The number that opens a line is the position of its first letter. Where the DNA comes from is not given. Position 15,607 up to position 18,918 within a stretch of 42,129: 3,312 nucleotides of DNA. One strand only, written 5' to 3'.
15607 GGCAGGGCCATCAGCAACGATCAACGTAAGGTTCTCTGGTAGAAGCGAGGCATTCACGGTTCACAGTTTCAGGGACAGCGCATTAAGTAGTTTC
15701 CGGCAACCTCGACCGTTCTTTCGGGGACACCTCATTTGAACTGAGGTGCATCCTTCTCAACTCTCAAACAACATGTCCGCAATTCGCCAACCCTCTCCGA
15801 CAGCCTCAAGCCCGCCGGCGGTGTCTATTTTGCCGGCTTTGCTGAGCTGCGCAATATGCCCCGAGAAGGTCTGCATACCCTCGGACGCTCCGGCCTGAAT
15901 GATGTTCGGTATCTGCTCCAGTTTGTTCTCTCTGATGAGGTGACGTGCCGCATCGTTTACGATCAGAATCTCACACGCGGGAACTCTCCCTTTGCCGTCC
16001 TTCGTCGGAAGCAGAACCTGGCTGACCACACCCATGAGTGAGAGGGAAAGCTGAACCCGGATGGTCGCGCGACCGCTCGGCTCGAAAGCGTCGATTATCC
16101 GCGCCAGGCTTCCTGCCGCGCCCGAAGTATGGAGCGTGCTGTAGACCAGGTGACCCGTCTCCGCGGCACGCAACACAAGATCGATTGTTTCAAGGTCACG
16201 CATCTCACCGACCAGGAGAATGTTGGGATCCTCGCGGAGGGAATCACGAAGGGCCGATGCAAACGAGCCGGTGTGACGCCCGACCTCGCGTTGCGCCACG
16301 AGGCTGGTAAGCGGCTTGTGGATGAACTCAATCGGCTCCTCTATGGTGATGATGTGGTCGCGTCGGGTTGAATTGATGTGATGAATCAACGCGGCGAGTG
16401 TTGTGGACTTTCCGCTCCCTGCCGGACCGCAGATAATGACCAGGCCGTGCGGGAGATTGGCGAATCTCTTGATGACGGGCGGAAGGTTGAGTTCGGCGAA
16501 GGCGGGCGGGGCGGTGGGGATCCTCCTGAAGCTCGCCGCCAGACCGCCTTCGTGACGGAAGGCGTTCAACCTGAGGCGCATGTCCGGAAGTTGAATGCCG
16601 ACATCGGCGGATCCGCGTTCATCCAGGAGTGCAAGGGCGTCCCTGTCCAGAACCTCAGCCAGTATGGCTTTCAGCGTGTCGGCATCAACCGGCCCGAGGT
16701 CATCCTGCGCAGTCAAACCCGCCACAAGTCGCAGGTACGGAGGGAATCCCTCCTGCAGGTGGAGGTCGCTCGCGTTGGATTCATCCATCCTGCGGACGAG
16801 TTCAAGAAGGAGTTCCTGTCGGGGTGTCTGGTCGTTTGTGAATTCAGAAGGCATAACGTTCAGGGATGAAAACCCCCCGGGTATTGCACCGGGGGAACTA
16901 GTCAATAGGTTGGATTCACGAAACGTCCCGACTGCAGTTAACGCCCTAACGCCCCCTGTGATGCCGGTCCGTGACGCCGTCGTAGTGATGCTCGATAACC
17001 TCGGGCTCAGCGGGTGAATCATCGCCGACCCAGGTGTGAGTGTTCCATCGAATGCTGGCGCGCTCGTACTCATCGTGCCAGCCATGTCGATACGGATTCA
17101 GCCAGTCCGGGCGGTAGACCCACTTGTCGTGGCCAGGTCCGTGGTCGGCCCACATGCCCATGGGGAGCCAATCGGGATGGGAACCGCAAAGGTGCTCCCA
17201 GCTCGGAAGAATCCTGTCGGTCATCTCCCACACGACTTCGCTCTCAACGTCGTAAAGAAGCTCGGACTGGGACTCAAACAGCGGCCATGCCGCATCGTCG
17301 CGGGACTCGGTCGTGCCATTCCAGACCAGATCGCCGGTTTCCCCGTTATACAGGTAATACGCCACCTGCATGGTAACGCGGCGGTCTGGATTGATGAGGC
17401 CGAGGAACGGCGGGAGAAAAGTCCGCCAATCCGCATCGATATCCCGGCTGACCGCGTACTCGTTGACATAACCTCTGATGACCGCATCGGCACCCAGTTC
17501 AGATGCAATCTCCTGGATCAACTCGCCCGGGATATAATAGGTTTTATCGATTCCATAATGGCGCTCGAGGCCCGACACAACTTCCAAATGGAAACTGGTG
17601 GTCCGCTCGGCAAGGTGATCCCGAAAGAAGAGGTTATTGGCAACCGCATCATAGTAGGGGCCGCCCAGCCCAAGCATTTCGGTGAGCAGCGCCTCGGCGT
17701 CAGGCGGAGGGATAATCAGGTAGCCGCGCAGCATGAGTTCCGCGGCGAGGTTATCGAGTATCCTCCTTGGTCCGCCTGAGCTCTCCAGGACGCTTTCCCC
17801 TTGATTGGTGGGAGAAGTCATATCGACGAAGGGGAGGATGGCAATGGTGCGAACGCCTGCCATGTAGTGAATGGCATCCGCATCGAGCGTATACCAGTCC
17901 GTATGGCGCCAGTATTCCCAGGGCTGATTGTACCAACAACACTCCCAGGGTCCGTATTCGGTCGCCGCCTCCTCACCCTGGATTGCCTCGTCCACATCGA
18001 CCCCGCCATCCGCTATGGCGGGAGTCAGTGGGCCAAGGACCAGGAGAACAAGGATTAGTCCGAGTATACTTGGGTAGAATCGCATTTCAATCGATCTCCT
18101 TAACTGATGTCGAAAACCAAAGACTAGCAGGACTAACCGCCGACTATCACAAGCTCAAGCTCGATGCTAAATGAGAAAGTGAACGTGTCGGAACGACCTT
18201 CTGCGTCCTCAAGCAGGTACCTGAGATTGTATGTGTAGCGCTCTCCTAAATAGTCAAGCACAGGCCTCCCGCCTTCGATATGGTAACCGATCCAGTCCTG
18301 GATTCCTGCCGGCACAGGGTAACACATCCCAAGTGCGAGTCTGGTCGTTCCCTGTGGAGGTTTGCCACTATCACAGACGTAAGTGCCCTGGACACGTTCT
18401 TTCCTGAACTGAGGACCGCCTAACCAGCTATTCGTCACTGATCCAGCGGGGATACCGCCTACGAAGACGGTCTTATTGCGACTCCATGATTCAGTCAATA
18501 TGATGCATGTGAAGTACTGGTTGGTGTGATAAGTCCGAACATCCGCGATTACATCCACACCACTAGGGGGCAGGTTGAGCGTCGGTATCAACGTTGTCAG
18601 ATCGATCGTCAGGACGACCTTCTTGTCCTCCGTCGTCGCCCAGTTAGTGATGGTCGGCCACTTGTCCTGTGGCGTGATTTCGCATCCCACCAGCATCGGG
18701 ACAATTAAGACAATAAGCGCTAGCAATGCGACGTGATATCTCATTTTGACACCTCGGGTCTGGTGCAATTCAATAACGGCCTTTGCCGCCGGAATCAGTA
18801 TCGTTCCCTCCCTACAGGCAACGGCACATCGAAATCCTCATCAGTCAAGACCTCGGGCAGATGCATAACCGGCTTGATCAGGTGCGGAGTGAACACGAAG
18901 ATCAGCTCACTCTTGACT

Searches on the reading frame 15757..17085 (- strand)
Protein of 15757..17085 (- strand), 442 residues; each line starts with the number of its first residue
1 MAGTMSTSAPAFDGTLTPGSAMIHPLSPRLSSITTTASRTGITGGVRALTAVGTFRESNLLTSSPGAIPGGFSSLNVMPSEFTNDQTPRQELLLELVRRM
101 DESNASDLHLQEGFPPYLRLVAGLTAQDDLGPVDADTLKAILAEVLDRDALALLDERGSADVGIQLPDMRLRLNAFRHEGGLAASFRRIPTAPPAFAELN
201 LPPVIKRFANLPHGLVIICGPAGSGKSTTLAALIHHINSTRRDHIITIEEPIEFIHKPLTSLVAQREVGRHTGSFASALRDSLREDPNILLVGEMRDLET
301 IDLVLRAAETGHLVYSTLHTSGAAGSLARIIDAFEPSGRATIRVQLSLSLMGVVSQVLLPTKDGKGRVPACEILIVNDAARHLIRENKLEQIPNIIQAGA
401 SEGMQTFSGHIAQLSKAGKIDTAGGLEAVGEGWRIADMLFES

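Call 6: search_protein_families(library=pfam, proteins=[window:15757-17085:-], max_evalue=0.01)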
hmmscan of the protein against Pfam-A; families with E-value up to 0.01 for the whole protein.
window:15757-17085:- (442 aa): 10 families
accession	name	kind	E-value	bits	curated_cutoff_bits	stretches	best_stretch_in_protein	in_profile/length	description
PF00437.27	T2SSE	-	5.3e-39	134.3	24.9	1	205-368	134-287/370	Type II/IV secretion system protein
PF13401.12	AAA_22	-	0.00028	21.6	27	1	213-253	5-44/130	AAA domain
PF25199.1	nSTAND_NTPase5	-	0.0005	20.3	34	1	215-258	43-86/145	Novel STAND NTPase 5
PF13191.12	AAA_16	-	0.00095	20.1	32.6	1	212-249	24-57/167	AAA ATPase domain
PF13604.12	AAA_30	-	0.0011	19.1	27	1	205-240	10-45/191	AAA domain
PF20720.3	nSTAND3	-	0.0018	18.4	27.2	1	213-250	17-53/155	Novel STAND NTPase 3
PF13476.12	AAA_23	-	0.0029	18.7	27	1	210-233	16-39/201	AAA domain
PF13245.12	AAA_19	-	0.0045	17.6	25.1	0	211-243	9-41/134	AAA domain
PF13555.12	AAA_29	-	0.0075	16.4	27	0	212-234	21-43/61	P-loop containing region of AAA domain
PF01580.24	FtsK_SpoIIIE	-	0.0093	15.9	24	0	209-235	36-61/221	FtsK/SpoIIIE family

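Call 28: search_protein_families(library=ncbifam, proteins=[window:15757-17085:-], max_evalue=0.1)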
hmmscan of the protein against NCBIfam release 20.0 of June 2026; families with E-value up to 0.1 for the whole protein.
window:15757-17085:- (442 aa): 29 families (the best 25 are shown)
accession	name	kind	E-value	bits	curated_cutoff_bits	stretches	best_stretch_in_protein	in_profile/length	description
TIGR01420.1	pilT_fam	subfamily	1.9e-116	389.1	319.1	1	93-428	2-337/343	PilT/PilU family type 4a pilus ATPase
TIGR02525.1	plasmid_TraJ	equivalog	4.5e-43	147.6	368.3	1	175-425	111-363/372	plasmid transfer ATPase TraJ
TIGR02524.1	dot_icm_DotB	equivalog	1.6e-42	146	463.3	1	181-397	102-322/358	Dot/Icm type IV secretion system ATPase DotB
TIGR02533.1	type_II_gspE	equivalog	4.5e-39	134.4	630.25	1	207-333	237-359/486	type II secretion system ATPase GspE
TIGR02538.1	type_IV_pilB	equivalog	2.6e-33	115.5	675.65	1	209-332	312-431/564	type IV-A pilus assembly ATPase PilB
NF041000.1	ATPase_ComGA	equivalog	4.7e-33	114.3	300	1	205-360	120-266/267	competence type IV pilus ATPase ComGA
NF053534.1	T4PilAsmATPsTfpB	equivalog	3.8e-30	104.8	850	1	208-333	331-452/584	type IV pilus assembly ATPase TfpB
NF007755.0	PRK10436.1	equivalog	1.1e-28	100.2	617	1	208-331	214-333/465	type II secretion system protein GspE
NF058587.1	archaellum_moto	equivalog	1.2e-12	47.4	550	1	216-323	278-386/527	archaellum flagellar ATPase motor FlaI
TIGR02782.1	TrbB_P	equivalog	2e-12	47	304.55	1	216-336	139-258/303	P-type conjugative transfer ATPase TrbB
TIGR02788.1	VirB11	equivalog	4.4e-12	45.7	249.95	1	216-333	147-265/308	P-type DNA transfer ATPase VirB11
TIGR03819.1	heli_sec_ATPase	hypoth_equivalog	2.6e-11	43.3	373.15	1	216-331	181-298/340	TadA family conjugal transfer-associated ATPase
NF053672.1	bindosome_BasE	exception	1.9e-08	33.5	1000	1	217-336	274-394/512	bindosome assembly system ATPase subunit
NF010469.0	PRK13894.1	subfamily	4e-08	33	508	1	215-330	151-264/320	conjugal transfer ATPase TrbB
NF010425.0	PRK13851.1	equivalog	4.4e-08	32.4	461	1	216-380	165-331/344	type IV secretion system protein VirB11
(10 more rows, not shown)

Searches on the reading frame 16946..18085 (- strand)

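Call 6: search_protein_families(library=pfam, proteins=[window:16946-18085:-], max_evalue=0.01)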
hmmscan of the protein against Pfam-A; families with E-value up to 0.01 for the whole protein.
window:16946-18085:- (379 aa): 0 families

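Call 28: search_protein_families(library=ncbifam, proteins=[window:16946-18085:-], max_evalue=0.1)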
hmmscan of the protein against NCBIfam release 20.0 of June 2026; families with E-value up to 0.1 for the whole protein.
window:16946-18085:- (379 aa): 0 families

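Call 52: search_protein_families(library=pfam, proteins=[window:16946-18085:-], max_evalue=10)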
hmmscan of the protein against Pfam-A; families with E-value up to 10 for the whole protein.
window:16946-18085:- (379 aa): 1 family
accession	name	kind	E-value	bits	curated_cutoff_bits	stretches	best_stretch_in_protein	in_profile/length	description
PF16539.10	FlgT_M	-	0.13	12.8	31.2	1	188-268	78-149/158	Flagellar assembly protein T, middle domain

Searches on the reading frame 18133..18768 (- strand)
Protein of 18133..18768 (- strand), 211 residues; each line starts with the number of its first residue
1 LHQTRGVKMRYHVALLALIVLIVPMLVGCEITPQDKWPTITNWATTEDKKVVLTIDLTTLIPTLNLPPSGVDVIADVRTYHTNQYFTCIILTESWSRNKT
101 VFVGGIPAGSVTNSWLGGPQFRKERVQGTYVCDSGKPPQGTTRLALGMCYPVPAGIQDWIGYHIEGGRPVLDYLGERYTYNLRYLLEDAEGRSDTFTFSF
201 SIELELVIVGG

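Call 6: search_protein_families(library=pfam, proteins=[window:18133-18768:-], max_evalue=0.01)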
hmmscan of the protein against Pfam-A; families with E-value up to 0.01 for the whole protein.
window:18133-18768:- (211 aa): 0 families

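Call 28: search_protein_families(library=ncbifam, proteins=[window:18133-18768:-], max_evalue=0.1)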
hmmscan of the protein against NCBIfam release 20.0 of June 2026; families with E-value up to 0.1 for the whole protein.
window:18133-18768:- (211 aa): 0 families

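Call 52: search_protein_families(library=pfam, proteins=[window:18133-18768:-], max_evalue=10)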
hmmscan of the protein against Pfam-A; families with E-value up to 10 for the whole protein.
window:18133-18768:- (211 aa): 0 families
